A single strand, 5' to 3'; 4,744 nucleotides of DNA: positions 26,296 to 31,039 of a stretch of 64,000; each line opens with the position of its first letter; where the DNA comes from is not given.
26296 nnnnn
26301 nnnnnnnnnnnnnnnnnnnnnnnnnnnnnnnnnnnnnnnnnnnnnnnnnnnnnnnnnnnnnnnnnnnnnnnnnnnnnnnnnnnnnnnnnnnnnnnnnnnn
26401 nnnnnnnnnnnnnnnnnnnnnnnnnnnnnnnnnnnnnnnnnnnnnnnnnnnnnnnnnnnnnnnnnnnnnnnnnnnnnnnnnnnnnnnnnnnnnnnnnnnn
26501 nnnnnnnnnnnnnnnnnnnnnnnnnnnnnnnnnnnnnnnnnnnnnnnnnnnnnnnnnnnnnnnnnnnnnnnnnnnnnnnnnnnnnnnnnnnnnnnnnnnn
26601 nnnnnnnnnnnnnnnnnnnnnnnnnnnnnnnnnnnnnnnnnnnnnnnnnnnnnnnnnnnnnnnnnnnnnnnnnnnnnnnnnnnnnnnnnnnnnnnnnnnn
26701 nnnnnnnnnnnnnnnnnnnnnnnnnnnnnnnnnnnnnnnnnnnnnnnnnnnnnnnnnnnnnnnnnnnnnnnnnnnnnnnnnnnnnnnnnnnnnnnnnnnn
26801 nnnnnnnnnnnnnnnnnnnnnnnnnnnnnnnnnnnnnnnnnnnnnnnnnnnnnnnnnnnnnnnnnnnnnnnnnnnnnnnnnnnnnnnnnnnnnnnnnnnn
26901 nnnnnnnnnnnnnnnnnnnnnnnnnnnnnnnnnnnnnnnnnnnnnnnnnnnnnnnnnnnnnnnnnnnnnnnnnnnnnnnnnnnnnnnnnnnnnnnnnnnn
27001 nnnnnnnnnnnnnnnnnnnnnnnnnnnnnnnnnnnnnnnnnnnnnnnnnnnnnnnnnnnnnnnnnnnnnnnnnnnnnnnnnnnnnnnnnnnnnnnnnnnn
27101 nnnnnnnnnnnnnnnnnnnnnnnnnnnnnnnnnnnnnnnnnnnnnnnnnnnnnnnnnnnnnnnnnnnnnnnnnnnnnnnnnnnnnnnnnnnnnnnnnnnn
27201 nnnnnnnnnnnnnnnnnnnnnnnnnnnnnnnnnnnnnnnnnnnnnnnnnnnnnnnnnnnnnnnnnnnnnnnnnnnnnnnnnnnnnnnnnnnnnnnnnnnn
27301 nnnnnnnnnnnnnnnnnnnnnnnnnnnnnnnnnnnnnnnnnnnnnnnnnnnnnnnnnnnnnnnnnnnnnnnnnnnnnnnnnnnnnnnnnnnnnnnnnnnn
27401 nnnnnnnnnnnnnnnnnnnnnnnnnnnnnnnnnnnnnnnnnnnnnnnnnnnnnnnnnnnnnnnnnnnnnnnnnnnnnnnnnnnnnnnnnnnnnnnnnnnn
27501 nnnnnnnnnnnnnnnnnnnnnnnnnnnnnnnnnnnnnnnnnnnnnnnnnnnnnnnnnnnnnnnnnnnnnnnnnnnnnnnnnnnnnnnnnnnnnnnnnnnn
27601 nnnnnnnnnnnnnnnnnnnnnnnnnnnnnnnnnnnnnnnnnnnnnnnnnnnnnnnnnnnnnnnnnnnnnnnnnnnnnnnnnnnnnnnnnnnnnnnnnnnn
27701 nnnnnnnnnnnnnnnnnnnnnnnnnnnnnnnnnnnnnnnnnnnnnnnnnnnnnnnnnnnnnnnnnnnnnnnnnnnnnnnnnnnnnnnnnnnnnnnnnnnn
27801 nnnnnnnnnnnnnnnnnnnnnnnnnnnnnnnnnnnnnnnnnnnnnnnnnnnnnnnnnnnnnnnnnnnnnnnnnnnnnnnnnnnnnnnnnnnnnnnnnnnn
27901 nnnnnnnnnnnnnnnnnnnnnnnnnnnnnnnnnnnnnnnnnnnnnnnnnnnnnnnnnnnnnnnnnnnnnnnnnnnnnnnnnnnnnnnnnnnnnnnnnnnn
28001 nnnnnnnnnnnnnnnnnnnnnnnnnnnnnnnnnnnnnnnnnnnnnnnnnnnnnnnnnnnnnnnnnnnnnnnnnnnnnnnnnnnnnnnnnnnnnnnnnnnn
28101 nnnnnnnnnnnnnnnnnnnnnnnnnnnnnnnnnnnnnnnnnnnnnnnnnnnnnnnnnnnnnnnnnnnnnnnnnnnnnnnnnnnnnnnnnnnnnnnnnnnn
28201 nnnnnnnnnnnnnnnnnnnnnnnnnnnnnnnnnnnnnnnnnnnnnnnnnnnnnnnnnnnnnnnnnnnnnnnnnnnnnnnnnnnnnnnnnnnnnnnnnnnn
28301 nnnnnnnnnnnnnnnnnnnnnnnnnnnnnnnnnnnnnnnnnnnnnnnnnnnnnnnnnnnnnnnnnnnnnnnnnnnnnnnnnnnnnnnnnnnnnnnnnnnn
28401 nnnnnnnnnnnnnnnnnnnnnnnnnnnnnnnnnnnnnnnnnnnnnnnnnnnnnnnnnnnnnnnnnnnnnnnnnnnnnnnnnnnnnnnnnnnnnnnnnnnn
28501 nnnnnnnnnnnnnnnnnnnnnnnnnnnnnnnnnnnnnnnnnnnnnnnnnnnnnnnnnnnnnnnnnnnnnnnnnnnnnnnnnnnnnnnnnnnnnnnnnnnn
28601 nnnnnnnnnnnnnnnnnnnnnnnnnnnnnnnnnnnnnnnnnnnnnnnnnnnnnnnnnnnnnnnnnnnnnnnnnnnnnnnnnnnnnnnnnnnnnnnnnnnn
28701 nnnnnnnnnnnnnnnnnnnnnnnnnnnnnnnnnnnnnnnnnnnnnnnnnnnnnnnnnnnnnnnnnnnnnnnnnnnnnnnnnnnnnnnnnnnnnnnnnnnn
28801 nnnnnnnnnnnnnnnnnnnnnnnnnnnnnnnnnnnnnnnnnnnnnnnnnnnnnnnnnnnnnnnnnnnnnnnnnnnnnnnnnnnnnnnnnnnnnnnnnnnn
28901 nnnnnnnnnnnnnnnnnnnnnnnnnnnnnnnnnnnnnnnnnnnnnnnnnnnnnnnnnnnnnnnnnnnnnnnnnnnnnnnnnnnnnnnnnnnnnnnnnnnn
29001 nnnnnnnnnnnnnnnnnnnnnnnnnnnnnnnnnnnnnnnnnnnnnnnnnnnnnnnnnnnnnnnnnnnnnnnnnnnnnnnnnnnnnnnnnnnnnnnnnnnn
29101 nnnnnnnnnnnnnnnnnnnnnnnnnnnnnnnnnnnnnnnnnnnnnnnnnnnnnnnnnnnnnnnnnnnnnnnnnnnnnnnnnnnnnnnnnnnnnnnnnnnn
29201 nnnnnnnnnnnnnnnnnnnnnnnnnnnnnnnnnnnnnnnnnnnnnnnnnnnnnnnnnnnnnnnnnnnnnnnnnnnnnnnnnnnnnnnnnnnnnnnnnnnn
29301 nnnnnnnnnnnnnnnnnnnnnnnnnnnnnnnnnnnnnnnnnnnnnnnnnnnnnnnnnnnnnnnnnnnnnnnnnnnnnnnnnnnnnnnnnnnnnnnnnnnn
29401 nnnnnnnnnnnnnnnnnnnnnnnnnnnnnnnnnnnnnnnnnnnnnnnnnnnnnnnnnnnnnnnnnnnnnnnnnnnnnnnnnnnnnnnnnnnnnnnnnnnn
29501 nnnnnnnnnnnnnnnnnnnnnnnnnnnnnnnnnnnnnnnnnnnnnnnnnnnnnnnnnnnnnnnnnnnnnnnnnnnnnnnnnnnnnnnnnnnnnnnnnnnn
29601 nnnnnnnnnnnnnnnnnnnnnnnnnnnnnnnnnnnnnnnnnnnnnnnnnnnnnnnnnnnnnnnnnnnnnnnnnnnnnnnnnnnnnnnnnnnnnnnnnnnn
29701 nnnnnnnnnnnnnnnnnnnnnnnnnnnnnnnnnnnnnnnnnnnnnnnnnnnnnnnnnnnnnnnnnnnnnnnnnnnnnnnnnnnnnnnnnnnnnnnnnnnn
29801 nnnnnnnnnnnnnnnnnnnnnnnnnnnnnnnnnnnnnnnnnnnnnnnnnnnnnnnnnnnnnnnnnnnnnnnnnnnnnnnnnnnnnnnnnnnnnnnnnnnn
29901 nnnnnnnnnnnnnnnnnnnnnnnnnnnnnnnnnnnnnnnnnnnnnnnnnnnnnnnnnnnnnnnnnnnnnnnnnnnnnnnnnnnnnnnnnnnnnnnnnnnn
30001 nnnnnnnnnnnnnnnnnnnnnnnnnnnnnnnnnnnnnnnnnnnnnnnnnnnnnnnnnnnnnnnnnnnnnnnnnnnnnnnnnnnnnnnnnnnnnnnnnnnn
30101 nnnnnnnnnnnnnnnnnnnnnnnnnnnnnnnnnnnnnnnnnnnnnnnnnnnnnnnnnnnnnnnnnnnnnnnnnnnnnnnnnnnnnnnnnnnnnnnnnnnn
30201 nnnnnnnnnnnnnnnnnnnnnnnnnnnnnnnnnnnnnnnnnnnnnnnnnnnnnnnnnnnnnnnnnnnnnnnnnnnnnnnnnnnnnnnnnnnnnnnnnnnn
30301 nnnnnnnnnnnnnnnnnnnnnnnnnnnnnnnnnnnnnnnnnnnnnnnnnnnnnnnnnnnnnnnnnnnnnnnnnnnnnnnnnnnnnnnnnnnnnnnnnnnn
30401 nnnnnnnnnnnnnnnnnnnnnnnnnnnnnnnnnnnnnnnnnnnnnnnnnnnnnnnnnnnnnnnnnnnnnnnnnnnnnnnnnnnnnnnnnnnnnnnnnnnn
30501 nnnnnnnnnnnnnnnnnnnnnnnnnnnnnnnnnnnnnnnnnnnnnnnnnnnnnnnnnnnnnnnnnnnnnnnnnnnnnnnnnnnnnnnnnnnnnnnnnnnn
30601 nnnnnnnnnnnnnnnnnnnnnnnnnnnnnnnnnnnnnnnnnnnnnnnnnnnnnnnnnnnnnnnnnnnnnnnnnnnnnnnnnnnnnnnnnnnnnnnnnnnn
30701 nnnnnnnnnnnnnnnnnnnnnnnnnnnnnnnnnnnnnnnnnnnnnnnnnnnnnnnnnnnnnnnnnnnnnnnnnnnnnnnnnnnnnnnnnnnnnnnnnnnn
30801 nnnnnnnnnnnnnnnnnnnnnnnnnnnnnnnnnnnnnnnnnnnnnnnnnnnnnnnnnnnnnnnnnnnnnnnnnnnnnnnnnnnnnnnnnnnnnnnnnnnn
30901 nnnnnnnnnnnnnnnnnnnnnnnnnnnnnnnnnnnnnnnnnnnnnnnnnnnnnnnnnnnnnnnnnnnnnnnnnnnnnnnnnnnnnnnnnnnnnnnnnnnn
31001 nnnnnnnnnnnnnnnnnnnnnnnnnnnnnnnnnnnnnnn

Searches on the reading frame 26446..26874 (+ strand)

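Call 97: search_protein_families(library=pfam, proteins=[window:26446-26874:+], max_evalue=0.0001)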
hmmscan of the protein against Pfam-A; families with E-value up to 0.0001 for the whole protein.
window:26446-26874:+ (143 aa): 1 family
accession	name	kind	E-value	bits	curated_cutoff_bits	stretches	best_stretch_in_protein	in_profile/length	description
PF00892.27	EamA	-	9.4e-24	84.7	28.2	1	7-142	2-134/135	EamA-like transporter family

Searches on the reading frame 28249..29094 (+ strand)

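Call 62: search_protein_families(library=pfam, proteins=[window:28249-29094:+], max_evalue=0.01)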
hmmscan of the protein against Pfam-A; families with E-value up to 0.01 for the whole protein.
window:28249-29094:+ (282 aa): 1 family
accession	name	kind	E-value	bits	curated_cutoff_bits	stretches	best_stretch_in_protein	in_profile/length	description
PF03306.18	AAL_decarboxy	-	1.8e-74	250.2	25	1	47-267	1-218/219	Alpha-acetolactate decarboxylase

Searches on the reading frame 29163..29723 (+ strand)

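Call 62: search_protein_families(library=pfam, proteins=[window:29163-29723:+], max_evalue=0.01)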
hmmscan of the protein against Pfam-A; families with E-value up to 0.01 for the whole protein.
window:29163-29723:+ (187 aa): 1 family
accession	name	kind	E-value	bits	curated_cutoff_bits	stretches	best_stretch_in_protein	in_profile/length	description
PF01871.22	AMMECR1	-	8.1e-48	162.5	25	1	22-184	1-166/168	AMMECR1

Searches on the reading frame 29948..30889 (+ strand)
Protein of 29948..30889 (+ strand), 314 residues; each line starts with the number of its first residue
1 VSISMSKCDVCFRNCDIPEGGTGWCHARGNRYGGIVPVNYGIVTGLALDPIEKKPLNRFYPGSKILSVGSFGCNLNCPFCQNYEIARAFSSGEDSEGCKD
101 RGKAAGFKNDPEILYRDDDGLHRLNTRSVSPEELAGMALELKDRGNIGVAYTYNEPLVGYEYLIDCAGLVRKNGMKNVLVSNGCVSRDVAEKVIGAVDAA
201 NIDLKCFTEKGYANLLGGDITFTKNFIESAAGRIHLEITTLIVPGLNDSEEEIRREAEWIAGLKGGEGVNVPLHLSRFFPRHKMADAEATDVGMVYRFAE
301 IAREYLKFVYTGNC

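Call 62: search_protein_families(library=pfam, proteins=[window:29948-30889:+], max_evalue=0.01)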
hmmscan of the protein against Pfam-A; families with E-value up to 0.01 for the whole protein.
window:29948-30889:+ (314 aa): 1 family
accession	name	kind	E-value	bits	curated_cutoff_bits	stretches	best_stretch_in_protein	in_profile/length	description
PF04055.27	Radical_SAM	-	6.1e-16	59.5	29.5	1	71-255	5-164/166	Radical SAM superfamily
